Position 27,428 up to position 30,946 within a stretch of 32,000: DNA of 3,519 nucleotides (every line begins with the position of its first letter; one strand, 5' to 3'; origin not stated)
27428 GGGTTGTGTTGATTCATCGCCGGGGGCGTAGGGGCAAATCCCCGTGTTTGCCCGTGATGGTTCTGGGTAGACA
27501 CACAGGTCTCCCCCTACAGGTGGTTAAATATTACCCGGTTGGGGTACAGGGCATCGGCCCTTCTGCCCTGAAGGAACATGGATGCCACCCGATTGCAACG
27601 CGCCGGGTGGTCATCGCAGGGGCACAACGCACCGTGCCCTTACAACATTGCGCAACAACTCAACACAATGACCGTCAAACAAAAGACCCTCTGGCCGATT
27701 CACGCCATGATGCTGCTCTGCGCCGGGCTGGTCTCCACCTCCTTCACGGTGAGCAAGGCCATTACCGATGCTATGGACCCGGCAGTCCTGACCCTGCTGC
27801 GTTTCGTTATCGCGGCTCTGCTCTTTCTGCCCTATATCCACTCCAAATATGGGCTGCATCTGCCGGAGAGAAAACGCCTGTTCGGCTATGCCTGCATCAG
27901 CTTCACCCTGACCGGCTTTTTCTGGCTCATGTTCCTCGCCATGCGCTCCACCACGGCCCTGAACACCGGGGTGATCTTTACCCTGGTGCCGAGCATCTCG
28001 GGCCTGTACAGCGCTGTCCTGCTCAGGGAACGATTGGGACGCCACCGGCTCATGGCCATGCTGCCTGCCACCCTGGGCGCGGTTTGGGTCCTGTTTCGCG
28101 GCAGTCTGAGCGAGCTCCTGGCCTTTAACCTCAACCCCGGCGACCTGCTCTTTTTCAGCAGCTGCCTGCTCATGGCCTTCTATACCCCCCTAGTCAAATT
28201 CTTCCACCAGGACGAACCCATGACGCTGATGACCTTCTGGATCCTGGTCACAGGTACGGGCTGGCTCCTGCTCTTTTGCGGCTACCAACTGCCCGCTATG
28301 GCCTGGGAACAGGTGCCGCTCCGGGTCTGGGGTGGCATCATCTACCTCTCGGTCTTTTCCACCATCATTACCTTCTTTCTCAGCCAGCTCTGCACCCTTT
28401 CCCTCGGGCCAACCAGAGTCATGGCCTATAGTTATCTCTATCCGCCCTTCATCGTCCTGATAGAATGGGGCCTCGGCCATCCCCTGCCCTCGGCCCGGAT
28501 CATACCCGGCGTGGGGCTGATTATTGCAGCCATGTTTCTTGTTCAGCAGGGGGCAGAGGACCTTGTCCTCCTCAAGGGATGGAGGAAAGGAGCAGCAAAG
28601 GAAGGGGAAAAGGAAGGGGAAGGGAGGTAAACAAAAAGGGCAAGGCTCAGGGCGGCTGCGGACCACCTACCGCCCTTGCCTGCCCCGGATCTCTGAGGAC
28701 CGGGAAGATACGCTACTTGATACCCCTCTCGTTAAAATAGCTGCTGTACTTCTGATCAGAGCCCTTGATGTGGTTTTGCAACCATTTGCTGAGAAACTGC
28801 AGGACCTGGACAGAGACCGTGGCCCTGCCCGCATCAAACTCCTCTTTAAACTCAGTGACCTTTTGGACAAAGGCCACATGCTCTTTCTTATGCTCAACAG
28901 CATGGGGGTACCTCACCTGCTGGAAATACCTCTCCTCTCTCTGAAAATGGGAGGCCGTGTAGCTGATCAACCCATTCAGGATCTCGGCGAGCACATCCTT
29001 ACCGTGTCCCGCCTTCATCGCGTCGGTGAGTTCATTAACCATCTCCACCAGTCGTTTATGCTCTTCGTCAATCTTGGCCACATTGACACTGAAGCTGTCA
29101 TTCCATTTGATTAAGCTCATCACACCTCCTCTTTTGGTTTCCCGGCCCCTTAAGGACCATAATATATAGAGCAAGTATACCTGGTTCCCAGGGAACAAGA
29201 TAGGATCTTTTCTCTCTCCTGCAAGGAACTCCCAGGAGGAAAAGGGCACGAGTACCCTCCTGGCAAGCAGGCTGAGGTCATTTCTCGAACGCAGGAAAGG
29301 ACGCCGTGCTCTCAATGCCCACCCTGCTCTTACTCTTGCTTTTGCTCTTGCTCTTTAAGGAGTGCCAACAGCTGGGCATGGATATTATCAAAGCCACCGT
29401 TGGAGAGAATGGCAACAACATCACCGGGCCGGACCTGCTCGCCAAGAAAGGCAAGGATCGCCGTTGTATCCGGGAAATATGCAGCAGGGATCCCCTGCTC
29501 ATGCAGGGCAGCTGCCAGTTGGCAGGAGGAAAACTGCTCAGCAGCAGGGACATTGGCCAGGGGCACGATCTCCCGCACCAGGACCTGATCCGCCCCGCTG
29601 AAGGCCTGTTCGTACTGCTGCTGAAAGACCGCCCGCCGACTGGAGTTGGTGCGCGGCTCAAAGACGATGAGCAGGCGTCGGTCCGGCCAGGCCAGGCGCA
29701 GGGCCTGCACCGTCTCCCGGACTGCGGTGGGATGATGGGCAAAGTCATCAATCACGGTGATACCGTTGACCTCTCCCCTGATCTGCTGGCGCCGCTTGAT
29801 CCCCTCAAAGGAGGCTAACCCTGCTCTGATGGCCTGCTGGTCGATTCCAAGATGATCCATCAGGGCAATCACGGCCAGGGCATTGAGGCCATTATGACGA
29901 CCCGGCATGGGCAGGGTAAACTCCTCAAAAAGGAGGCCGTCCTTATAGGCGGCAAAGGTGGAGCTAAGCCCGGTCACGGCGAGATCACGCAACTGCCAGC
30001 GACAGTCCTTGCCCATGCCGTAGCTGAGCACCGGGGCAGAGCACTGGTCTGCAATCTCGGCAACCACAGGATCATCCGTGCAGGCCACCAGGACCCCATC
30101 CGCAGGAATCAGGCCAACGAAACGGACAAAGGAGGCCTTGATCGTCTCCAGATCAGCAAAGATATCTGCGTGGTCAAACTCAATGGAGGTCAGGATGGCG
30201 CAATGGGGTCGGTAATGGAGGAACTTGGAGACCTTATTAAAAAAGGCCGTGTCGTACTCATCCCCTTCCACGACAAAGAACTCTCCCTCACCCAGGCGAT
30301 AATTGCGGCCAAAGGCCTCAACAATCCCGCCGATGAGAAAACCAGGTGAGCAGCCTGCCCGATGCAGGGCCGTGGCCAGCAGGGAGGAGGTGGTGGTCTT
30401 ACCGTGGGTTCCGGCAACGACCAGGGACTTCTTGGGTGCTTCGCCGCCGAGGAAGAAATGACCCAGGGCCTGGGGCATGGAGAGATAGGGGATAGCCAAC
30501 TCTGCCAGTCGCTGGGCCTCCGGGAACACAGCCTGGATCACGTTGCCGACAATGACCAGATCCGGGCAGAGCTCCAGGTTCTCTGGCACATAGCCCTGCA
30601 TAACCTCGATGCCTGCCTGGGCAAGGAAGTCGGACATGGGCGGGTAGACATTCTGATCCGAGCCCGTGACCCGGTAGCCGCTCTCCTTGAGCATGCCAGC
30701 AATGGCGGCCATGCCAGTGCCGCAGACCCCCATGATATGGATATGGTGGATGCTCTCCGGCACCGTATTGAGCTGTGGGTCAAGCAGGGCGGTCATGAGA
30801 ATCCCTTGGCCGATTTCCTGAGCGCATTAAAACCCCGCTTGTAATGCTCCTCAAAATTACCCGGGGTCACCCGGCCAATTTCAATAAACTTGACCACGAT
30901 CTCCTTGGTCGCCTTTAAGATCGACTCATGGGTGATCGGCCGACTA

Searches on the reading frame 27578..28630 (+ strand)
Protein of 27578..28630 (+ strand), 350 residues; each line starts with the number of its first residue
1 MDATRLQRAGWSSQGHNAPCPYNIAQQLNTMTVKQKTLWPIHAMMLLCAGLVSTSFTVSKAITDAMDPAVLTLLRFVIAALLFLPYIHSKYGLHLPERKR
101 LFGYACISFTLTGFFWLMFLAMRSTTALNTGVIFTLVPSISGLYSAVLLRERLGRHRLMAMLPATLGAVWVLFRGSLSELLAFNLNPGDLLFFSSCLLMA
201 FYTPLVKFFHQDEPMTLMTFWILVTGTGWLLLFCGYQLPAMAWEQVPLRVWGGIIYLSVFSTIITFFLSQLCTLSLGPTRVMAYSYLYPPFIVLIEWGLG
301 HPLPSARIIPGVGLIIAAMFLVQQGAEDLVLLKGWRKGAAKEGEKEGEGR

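Call 6: search_protein_families(library=pfam, proteins=[window:27578-28630:+], max_evalue=0.001)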
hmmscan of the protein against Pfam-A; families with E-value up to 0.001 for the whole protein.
window:27578-28630:+ (350 aa): 1 family
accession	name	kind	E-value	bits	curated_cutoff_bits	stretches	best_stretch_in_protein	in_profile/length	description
PF00892.27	EamA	-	1.4e-25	90.6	28.2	2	43-172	5-134/135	EamA-like transporter family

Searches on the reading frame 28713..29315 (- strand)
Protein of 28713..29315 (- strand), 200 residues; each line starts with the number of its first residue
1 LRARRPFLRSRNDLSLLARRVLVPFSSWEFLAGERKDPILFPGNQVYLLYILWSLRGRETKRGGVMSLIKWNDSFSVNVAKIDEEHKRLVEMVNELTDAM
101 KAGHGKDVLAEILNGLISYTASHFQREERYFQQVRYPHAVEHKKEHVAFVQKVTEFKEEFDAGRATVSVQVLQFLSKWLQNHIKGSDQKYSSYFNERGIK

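Call 59: search_protein_families(library=pfam, proteins=[window:28713-29315:-], max_evalue=0.001)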
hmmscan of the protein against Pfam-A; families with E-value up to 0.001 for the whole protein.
window:28713-29315:- (200 aa): 1 family
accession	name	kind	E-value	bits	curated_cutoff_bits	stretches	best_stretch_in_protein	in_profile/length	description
PF01814.28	Hemerythrin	-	1e-18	68.4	25.3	1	79-190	3-123/127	Hemerythrin HHE cation binding domain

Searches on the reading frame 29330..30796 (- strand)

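Call 6: search_protein_families(library=pfam, proteins=[window:29330-30796:-], max_evalue=0.001)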
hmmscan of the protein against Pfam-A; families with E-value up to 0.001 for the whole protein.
window:29330-30796:- (488 aa): 4 families
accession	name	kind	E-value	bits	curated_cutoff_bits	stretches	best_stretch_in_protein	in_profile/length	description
PF08245.18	Mur_ligase_M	-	1.7e-23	84.1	24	1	127-312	1-199/200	Mur ligase middle domain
PF01225.30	Mur_ligase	-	9.6e-19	68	21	1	18-114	1-90/95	Mur ligase family, catalytic domain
PF02875.26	Mur_ligase_C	-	4.2e-17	63.6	28.4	1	335-467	1-127/127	Mur ligase, glutamate ligase domain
PF01177.27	Asp_Glu_race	-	0.0001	22.6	31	0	231-258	67-95/211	Asp/Glu/Hydantoin racemase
